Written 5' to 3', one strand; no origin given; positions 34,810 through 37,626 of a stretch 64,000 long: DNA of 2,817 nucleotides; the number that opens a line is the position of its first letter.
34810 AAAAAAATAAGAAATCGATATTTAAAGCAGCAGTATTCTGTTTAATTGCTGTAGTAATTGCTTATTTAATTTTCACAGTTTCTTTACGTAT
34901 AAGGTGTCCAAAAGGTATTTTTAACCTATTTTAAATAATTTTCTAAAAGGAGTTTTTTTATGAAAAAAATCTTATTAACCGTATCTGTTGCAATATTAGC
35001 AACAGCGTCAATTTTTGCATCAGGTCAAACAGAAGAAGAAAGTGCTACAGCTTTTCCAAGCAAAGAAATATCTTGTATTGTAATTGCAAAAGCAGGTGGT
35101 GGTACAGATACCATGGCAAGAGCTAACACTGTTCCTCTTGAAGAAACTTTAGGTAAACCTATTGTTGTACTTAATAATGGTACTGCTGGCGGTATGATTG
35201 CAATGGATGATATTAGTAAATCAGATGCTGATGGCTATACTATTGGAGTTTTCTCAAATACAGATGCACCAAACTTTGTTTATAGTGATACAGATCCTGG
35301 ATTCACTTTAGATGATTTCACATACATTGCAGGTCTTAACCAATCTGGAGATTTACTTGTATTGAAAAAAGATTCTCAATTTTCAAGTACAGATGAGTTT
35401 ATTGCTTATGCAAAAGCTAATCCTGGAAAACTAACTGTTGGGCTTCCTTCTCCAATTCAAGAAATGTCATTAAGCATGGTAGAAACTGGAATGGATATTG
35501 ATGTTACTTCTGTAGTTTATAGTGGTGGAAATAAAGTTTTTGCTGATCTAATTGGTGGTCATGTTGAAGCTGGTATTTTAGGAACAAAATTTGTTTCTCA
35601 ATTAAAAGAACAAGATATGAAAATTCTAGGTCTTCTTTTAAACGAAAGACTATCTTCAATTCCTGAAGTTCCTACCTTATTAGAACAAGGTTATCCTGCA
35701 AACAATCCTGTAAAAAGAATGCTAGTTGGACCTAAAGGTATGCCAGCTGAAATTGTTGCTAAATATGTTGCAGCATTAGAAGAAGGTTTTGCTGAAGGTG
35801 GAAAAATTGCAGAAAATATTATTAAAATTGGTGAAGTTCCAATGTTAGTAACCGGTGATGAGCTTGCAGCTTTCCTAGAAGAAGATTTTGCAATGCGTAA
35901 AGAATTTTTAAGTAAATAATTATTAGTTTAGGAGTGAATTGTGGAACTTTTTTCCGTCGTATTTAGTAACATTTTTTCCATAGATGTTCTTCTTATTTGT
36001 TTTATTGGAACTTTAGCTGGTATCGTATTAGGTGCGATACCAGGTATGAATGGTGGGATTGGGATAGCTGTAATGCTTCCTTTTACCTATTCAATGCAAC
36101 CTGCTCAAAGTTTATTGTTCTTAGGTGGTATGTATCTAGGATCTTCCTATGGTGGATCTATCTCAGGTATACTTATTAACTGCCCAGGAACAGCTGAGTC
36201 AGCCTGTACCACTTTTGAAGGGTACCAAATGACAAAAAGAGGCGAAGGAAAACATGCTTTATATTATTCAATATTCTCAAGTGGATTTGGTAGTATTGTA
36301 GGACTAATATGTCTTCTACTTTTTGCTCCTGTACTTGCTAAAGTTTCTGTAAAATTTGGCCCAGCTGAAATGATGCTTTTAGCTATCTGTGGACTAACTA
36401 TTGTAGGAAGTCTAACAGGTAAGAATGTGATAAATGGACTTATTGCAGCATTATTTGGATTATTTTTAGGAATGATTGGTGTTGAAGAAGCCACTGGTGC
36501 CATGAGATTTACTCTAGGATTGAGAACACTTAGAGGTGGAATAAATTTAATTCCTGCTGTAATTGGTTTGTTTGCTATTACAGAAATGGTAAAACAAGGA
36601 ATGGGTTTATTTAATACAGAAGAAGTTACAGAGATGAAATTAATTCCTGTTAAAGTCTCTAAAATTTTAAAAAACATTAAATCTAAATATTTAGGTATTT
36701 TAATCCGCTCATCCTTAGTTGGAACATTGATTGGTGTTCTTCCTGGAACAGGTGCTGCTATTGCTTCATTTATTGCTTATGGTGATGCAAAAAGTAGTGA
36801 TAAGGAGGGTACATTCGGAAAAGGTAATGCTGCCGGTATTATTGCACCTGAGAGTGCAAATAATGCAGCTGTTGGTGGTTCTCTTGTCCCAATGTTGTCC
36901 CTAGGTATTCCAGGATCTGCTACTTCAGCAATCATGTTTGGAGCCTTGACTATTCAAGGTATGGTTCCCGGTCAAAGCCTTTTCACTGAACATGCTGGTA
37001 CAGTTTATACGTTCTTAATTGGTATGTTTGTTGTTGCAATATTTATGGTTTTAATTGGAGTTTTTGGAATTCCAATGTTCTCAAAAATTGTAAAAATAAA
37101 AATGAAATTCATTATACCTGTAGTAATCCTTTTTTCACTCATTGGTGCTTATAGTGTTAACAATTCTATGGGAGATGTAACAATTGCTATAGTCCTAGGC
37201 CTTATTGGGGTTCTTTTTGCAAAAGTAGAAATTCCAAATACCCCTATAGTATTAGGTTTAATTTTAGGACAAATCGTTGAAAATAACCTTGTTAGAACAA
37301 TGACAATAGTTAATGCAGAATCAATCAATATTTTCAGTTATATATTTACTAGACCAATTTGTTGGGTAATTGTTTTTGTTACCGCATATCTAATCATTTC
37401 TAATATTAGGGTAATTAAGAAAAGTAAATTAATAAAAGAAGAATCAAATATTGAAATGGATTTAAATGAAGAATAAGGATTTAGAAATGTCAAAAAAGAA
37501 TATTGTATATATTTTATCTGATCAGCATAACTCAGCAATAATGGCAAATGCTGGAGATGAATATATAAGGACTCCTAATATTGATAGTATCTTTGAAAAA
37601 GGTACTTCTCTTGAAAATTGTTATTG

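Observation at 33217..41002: LacI-TctBCA-sulfatase-DlgD(YiaK)-Zn-ADH: candidate locus for a sulfated sugar acid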

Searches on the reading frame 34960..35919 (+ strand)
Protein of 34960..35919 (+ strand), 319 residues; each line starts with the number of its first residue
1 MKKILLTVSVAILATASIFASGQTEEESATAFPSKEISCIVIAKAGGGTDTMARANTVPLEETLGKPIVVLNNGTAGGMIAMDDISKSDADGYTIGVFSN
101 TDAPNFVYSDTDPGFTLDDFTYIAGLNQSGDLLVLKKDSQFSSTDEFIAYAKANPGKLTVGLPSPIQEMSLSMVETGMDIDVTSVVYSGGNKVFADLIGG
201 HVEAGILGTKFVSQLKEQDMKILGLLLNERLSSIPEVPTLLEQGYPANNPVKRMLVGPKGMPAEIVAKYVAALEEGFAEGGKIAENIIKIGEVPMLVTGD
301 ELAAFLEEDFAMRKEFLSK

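Call 3: search_protein_families(library=pfam, proteins=[window:34960-35919:+])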
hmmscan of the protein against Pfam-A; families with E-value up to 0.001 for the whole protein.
window:34960-35919:+ (319 aa): 1 family
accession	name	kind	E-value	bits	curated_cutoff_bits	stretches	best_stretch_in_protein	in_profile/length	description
PF03401.19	TctC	-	6.7e-35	121.4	27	1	53-314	2-266/274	Tripartite tricarboxylate transporter family receptor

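Call 4: search_protein_families(library=ncbifam, proteins=[window:34960-35919:+])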
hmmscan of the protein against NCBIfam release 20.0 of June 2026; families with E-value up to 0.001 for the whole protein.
window:34960-35919:+ (319 aa): 0 families

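Call 27: search_solved_structures(query=window:34960-35919:+, show_alignments=2)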
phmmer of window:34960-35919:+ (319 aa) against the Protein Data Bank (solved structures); distinct sequences matched with E-value up to 0.001: 11.
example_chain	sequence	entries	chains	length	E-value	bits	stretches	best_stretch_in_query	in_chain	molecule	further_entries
2dvz_A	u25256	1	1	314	3.8e-28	101.9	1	27-314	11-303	Putative exported protein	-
25hk_A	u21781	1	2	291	8.3e-27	97.5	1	29-279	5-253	Tripartite tricarboxylate transporter substrate binding protein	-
4x9t_A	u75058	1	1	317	8.3e-21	77.8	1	30-274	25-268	Uncharacterized protein UPF0065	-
2f5x_A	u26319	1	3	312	2.9e-20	76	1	29-291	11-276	BugD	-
5oei_A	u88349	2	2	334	1.2e-19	74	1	26-270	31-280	Uncharacterized protein family UPF0065:Tat pathway signal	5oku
8hka_A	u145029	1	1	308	1.6e-19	73.6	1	37-278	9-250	Periplasmic terephthalate binding protein (TBP)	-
8hkb_A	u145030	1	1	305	1.7e-19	73.5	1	38-278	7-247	Periplasmic terephthalate binding protein (TBP)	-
8hk9_D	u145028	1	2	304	1.8e-19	73.4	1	38-278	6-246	Periplasmic terephthalate binding protein (TBP)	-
6hke_A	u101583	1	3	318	6.7e-19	71.6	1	30-277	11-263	Possible TctC subunit of the Tripartite Tricarboxylate Transport(TTT) Family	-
7ndr_A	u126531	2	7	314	1.8e-17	66.9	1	36-308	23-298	Tripartite tricarboxylate transporter substrate binding protein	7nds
2qpq_A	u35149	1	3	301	2.4e-14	56.6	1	31-247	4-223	protein Bug27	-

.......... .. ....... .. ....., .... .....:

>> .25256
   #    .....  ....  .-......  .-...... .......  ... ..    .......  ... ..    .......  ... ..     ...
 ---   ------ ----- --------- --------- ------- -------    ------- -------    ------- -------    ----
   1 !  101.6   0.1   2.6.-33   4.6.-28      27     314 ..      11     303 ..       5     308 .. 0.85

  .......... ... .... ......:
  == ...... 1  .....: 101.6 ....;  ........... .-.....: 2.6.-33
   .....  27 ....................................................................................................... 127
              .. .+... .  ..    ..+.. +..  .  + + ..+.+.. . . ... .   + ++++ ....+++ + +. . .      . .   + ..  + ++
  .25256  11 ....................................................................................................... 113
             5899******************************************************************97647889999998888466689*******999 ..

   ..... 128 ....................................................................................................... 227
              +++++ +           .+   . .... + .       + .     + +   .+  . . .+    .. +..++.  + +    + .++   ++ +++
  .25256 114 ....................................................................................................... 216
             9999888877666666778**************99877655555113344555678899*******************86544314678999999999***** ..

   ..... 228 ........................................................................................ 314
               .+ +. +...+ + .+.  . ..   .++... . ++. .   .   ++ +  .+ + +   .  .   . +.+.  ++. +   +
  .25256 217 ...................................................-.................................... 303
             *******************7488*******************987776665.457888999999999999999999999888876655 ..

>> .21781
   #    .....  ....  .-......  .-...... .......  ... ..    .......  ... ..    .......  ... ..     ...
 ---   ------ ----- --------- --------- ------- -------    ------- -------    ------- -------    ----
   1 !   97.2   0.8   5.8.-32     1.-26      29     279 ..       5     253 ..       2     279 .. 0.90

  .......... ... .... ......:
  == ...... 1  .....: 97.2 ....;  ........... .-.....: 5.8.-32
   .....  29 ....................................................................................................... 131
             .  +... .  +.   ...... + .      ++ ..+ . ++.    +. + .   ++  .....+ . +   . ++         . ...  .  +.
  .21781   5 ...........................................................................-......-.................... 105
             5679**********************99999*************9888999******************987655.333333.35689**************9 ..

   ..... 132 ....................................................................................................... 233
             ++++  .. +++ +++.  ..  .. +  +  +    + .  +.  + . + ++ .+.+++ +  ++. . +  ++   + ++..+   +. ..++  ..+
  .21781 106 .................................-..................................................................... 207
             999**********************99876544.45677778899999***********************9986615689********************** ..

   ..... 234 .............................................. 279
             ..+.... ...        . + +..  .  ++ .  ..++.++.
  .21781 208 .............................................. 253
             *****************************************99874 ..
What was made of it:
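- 34960..35919 (+): TctC, secreted substrate-binding protein with an N-terminal signal peptide. Best PDB relatives are Bug/TctC proteins at E = 4e-28 or weaker (call 27).
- On Tripartite tricarboxylate transporter (TTT): The closest solved TctC proteins match at E = 4e-28 or weaker (call 27).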

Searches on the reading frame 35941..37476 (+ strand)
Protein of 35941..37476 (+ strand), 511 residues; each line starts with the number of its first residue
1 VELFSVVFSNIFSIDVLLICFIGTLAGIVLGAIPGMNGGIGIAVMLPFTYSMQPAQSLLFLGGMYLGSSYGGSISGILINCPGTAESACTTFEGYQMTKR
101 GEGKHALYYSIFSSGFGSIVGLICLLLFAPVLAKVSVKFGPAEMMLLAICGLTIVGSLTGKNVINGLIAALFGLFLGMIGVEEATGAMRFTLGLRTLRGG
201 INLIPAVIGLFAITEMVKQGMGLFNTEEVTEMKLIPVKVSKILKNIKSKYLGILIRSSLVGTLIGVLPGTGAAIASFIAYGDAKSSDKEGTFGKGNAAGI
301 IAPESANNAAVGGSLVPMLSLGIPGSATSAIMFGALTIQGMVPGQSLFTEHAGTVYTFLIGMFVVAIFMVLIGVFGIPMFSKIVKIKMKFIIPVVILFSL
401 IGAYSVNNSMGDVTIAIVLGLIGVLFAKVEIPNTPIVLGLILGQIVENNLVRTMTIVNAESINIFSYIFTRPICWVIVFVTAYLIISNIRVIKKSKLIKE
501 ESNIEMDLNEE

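Call 3: search_protein_families(library=pfam, proteins=[window:35941-37476:+])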
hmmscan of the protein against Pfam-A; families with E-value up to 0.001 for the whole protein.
window:35941-37476:+ (511 aa): 1 family
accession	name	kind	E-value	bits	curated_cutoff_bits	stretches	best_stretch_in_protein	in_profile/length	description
PF01970.21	TctA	-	6.6e-135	450.4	28.9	1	17-438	1-423/423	Tripartite tricarboxylate transporter TctA family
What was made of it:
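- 35941..37476 (+): TctA, large membrane subunit of the TTT system. Pfam PF01970, 450 bits (call 3).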

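Call 4: search_protein_families(library=ncbifam, proteins=[window:35941-37476:+])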
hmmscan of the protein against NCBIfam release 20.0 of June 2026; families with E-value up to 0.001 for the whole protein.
window:35941-37476:+ (511 aa): 0 families
